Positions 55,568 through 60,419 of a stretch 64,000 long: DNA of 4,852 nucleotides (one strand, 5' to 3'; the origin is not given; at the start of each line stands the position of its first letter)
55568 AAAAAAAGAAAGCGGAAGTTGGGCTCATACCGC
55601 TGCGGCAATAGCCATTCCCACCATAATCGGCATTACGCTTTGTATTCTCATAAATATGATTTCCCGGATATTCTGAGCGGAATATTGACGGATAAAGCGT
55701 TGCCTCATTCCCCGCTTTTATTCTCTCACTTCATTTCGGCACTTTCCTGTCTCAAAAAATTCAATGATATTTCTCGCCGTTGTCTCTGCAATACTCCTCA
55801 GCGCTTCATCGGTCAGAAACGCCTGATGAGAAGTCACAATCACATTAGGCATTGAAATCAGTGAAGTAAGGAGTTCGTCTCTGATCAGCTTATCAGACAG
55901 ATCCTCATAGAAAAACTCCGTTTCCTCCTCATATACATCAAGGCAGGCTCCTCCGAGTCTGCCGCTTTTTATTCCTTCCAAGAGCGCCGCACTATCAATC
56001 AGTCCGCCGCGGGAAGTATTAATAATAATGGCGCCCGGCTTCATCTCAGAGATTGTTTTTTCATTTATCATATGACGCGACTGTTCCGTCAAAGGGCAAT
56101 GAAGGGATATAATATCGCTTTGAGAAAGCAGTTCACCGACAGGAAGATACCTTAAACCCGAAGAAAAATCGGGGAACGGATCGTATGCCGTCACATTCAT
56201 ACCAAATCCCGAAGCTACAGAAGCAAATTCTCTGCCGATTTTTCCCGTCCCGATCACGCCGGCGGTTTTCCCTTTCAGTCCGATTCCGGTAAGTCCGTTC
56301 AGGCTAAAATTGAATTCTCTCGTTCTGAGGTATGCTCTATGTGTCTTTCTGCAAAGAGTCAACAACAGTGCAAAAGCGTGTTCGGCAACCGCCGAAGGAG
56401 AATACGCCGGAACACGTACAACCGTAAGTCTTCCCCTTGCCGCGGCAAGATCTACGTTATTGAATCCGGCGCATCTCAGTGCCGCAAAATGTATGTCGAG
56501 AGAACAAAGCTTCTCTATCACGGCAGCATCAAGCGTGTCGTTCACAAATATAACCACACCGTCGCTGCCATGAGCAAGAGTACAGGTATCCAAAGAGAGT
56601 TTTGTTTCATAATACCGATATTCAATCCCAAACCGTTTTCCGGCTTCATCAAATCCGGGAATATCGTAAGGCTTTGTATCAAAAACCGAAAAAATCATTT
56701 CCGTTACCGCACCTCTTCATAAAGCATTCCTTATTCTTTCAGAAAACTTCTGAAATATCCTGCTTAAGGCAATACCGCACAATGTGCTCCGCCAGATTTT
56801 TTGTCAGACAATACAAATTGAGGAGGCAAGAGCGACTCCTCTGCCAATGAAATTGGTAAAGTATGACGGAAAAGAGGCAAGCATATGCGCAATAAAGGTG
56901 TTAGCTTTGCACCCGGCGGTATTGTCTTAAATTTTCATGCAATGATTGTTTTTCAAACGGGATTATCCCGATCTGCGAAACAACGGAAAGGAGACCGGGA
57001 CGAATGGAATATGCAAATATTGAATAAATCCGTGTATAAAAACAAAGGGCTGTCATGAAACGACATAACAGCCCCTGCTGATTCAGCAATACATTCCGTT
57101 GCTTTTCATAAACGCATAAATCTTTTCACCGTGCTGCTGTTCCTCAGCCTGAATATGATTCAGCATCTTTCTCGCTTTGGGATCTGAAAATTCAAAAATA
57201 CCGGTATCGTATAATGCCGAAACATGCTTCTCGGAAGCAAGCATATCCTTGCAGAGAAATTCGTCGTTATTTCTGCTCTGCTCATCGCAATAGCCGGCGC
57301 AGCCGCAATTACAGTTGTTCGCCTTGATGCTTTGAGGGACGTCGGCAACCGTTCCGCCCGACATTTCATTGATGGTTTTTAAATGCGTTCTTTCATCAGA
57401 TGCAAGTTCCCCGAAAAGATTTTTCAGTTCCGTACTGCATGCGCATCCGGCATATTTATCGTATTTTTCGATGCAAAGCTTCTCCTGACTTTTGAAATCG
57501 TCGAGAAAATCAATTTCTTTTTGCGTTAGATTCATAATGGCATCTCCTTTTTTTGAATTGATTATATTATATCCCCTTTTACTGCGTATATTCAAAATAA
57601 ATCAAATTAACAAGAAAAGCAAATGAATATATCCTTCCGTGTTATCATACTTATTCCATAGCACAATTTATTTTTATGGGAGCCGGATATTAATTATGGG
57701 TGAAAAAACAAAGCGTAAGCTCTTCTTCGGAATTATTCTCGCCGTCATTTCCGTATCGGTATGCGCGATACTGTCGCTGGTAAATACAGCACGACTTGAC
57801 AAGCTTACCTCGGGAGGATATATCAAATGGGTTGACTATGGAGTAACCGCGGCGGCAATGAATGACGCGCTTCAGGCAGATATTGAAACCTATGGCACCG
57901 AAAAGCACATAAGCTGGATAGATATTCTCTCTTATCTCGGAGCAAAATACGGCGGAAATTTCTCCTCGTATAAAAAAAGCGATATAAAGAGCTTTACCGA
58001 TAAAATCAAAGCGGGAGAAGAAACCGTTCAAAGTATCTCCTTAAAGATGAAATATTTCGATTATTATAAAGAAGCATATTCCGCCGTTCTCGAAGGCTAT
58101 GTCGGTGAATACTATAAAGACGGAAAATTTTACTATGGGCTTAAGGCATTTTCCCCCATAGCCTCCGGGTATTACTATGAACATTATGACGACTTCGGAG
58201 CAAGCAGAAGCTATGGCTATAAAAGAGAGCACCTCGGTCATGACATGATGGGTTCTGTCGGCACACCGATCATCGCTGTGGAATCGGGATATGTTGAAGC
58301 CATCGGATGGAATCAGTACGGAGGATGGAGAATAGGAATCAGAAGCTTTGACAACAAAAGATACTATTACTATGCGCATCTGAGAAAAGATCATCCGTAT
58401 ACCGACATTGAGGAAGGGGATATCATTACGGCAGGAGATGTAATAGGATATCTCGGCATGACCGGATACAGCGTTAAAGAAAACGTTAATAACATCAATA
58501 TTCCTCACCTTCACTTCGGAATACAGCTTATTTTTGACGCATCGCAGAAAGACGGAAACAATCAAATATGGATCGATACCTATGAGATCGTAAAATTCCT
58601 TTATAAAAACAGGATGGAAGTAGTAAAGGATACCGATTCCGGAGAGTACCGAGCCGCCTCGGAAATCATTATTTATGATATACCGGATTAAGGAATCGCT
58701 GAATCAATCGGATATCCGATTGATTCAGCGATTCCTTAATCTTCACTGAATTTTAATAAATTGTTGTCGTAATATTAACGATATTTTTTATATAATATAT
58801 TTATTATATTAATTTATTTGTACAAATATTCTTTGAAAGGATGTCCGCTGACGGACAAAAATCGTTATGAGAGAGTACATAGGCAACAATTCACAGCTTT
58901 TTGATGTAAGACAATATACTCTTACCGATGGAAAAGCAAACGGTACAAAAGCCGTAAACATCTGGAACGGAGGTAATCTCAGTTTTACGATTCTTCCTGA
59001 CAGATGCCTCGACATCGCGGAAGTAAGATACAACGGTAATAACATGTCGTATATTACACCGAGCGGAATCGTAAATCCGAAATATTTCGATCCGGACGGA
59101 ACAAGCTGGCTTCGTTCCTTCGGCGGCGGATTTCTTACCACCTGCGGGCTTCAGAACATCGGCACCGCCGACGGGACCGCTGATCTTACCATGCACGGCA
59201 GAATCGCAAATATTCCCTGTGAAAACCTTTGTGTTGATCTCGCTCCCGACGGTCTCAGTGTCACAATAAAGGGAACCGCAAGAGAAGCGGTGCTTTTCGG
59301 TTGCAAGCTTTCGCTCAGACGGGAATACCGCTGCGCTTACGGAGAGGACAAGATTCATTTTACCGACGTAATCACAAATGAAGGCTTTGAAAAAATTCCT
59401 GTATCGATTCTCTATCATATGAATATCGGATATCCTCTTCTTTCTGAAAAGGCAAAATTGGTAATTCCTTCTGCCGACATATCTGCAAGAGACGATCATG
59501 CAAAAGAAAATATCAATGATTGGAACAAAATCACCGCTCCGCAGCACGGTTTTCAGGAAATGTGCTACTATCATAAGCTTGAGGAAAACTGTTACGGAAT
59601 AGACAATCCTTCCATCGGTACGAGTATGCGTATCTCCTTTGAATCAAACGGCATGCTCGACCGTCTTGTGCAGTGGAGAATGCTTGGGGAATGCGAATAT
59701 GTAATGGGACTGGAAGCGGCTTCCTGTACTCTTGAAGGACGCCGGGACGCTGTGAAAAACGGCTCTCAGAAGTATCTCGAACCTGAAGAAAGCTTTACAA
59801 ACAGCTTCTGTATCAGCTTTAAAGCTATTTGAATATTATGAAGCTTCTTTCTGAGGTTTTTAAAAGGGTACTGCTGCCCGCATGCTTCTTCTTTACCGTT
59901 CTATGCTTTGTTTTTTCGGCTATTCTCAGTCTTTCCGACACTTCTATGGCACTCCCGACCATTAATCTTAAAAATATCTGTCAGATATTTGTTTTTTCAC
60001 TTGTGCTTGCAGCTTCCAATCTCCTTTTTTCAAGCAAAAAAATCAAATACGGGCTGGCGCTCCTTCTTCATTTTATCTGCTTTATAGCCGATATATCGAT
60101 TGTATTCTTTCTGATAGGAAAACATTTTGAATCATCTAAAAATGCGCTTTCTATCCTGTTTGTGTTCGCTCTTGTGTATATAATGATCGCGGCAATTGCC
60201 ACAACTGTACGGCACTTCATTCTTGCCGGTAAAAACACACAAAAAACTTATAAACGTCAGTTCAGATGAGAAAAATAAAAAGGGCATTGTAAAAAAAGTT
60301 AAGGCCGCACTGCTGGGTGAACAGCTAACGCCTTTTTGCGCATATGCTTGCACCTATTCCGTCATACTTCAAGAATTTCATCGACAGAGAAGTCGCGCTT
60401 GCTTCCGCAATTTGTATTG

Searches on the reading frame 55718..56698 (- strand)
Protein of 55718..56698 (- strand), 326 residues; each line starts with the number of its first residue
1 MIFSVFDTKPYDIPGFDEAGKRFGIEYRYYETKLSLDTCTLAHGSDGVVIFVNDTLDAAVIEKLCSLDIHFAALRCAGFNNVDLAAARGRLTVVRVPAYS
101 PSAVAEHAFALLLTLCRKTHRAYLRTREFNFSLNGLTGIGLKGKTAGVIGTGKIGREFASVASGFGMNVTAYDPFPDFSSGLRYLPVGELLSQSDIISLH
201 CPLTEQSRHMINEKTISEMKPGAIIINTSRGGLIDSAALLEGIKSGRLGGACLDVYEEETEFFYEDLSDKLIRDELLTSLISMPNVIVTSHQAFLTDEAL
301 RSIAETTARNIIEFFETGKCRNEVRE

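Call 10: search_protein_families(library=ncbifam, proteins=[window:55718-56698:-])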
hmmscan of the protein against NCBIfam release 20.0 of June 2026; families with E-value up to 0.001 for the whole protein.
window:55718-56698:- (326 aa): 22 families
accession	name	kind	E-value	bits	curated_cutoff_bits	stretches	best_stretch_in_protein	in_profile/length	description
NF000492.1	vanH_gen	exception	3.7e-71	239.8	540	1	5-314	3-310/312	D-lactate dehydrogenase VanH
NF006374.0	PRK08605.1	subfamily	1.3e-59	202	356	1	18-324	19-331/332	D-lactate dehydrogenase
NF000371.1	vanH_Agroup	exception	8.6e-58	196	700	1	20-314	23-315/322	VanH-A/VanH-Pt family D-lactate dehydrogenase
NF000151.1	vanH-Ac1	exception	3.9e-57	194.1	750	1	16-319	50-351/351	D-lactate dehydrogenase VanH-Ac1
NF009127.0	PRK12480.1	equivalog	9e-57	192.5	579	1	6-322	7-327/330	D-lactate dehydrogenase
NF000004.1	vanH-D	exception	4e-56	190.5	550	1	16-314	20-316/323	D-lactate dehydrogenase VanH-D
NF000128.1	vanH-Sc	exception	1.9e-55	188.3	650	1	16-314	34-330/337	D-lactate dehydrogenase VanH-Sc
TIGR01327.1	PGDH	equivalog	2.3e-55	188.3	454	1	43-322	39-308/525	phosphoglycerate dehydrogenase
NF000112.1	vanH-Amyco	exception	5.9e-54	183.6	625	1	16-314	43-339/348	VanH-AOV family D-lactate dehydrogenase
NF005069.0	PRK06487.1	equivalog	1.2e-51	175.6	448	1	48-321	51-317/320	2-hydroxyacid dehydrogenase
NF009714.1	PRK13243.1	equivalog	1e-47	163.1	455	1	43-316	44-314/332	glyoxylate reductase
NF005387.0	PRK06932.1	equivalog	1.2e-46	159.1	492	1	31-318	31-313/314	2-hydroxyacid dehydrogenase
NF008759.0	PRK11790.1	equivalog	1.2e-42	146.1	404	1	73-322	81-324/410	phosphoglycerate dehydrogenase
NF006263.0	PRK08410.1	equivalog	2.9e-41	141.9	389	1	41-317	37-309/311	D-2-hydroxyacid dehydrogenase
NF001309.0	PRK00257.1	equivalog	4.7e-28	98.2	434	1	133-261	106-239/379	4-phosphoerythronate dehydrogenase PdxB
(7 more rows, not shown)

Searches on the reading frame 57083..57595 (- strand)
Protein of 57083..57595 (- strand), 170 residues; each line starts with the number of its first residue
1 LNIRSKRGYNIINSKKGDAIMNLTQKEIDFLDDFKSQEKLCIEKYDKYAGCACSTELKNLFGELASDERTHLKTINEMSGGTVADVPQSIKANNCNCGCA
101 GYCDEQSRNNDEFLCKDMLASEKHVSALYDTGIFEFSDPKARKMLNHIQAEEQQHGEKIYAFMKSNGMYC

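Call 10: search_protein_families(library=ncbifam, proteins=[window:57083-57595:-])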
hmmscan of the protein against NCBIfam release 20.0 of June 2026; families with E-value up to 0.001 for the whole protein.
window:57083-57595:- (170 aa): 2 families
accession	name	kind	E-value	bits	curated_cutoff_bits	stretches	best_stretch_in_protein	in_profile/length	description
NF058679.1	EncB_fam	subfamily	7.5e-08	32.4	90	1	119-163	29-73/117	encapsulin nanocompartment ferritin-likeEncB family encapsulin nanocompartment ferritin-like cargo protein cargo protein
NF058678.1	EncB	exception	4.9e-05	23.6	210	0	38-78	22-62/160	encapsulin nanocompartment ferritin-like cargo protein EncB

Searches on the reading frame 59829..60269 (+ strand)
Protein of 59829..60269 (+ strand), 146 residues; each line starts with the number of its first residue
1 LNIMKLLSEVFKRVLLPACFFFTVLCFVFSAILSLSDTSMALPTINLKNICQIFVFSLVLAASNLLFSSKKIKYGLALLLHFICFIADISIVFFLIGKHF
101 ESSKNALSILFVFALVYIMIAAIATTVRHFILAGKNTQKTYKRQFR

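Call 103: search_protein_families(library=pfam, proteins=[window:59829-60269:+], max_evalue=0.0001)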
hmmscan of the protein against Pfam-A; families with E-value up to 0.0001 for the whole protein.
window:59829-60269:+ (146 aa): 1 family
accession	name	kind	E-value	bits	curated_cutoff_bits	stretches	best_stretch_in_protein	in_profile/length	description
PF11457.13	DUF3021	-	4.8e-05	24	24.7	1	22-124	15-115/130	Protein of unknown function (DUF3021)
